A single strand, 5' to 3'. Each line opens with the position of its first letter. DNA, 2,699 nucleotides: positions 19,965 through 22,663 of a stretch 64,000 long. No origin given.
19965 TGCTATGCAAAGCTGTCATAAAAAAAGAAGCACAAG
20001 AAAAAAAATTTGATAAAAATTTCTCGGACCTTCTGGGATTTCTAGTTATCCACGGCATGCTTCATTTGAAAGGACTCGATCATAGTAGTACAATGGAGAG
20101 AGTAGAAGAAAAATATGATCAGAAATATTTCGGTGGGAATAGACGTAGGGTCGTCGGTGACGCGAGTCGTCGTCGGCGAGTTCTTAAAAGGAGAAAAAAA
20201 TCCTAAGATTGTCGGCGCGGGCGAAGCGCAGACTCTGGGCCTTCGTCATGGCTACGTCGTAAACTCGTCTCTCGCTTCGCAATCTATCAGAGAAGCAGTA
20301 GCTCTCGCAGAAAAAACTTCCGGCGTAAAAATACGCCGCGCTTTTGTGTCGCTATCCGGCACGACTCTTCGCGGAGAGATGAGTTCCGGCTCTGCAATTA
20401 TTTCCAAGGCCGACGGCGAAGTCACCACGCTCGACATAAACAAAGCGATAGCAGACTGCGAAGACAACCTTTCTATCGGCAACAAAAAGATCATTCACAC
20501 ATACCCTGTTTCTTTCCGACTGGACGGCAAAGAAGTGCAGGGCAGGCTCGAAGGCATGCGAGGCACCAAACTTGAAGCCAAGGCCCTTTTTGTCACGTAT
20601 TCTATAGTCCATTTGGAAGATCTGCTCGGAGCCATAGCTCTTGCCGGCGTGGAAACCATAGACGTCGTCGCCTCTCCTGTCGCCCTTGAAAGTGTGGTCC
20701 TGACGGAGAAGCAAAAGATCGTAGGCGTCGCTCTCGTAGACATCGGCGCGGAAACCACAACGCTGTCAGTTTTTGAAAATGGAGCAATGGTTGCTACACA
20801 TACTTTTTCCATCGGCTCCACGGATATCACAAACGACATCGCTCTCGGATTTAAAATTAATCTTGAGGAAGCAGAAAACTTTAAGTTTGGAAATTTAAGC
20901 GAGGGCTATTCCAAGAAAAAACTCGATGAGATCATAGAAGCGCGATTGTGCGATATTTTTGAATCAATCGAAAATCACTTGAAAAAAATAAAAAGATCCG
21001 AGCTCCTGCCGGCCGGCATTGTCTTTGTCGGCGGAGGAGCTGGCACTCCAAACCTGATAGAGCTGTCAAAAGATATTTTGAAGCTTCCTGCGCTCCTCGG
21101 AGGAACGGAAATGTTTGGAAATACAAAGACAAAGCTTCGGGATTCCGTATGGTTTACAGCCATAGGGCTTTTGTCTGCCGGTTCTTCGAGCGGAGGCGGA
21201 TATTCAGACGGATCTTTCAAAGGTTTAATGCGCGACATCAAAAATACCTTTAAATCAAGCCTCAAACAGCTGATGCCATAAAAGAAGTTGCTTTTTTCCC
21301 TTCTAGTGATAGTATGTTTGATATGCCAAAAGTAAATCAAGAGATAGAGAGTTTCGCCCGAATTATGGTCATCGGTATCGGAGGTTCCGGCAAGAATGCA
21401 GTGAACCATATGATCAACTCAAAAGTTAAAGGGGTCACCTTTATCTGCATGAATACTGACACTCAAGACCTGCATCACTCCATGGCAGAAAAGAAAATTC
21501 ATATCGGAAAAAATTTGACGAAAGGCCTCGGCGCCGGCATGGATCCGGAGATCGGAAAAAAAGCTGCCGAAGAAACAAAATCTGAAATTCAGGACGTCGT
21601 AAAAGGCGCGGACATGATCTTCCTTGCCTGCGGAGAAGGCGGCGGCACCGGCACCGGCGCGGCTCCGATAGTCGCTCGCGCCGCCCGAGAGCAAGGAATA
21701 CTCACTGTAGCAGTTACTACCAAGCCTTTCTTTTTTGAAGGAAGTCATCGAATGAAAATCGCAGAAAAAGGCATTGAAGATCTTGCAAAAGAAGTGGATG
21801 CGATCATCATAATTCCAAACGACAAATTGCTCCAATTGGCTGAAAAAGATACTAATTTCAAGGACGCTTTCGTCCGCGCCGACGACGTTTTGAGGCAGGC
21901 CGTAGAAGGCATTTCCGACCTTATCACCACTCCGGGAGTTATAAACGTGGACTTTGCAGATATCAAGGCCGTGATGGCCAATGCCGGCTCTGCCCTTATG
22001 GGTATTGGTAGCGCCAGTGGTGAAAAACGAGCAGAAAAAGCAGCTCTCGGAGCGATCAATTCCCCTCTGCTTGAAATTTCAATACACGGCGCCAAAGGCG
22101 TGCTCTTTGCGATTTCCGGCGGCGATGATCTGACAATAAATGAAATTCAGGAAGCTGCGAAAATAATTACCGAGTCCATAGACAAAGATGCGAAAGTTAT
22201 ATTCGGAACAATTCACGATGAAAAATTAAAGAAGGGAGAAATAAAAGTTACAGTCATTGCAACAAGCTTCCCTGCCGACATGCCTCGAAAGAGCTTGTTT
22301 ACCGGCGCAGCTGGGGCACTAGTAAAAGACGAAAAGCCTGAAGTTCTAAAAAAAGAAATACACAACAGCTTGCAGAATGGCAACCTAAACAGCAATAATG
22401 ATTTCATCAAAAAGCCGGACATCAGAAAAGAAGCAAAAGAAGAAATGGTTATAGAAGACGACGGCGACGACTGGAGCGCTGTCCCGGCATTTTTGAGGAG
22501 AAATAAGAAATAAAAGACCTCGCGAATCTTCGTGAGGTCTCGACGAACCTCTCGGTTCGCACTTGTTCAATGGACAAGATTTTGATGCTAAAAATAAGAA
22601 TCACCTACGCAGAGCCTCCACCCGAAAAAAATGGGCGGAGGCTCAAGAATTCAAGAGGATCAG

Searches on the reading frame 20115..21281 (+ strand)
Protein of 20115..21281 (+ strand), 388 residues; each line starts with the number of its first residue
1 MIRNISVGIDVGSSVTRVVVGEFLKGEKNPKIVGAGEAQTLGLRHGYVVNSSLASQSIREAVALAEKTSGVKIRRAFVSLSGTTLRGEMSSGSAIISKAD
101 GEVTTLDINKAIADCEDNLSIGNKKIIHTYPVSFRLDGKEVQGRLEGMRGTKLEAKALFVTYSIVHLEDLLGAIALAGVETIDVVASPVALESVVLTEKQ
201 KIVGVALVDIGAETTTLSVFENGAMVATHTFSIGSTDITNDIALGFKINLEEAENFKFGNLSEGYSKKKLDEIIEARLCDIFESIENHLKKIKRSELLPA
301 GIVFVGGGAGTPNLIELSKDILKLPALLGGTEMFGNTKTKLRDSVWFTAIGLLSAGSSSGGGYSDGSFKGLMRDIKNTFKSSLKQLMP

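Call 63: search_protein_families(library=pfam, proteins=[window:20115-21281:+], max_evalue=0.001)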
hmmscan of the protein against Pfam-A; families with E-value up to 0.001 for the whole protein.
window:20115-21281:+ (388 aa): 4 families
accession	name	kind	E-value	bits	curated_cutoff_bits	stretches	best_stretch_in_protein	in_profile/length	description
PF14450.12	FtsA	-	1e-22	81.3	31.8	1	206-351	1-127/127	Cell division protein FtsA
PF11104.14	PilM_2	-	2.6e-12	46.8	27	1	186-324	161-300/340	Type IV pilus assembly protein PilM;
PF02491.25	SHS2_FTSA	-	2.2e-09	38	25.4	1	82-161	1-79/79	SHS2 domain inserted in FTSA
PF06277.17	EutA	-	9.6e-06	25.2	27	0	198-241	138-181/475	Ethanolamine utilisation protein EutA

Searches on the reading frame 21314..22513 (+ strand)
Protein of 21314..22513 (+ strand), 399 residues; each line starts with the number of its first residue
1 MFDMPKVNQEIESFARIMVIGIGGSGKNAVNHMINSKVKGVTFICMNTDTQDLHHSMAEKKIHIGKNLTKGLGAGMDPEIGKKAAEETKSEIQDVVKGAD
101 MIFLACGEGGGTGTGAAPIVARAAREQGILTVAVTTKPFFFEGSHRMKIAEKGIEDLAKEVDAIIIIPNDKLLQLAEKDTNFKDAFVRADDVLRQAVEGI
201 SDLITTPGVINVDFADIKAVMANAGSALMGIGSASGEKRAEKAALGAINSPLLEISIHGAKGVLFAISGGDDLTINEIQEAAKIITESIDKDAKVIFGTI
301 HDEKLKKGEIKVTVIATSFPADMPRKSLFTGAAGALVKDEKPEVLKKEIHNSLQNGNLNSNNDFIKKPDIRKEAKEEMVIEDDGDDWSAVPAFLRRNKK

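Call 63: search_protein_families(library=pfam, proteins=[window:21314-22513:+], max_evalue=0.001)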
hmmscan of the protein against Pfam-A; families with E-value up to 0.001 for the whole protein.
window:21314-22513:+ (399 aa): 3 families
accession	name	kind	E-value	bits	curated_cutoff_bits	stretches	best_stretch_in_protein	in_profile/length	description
PF00091.31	Tubulin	-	4.5e-47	161.2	33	1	16-176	1-189/190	Tubulin/FtsZ family, GTPase domain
PF12327.13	FtsZ_C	-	3.9e-32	110.8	27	1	225-319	1-94/95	FtsZ family, C-terminal domain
PF02302.22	PTS_IIB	-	0.00032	21.7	23.6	0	102-179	2-65/90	PTS system, Lactose/Cellobiose specific IIB subunit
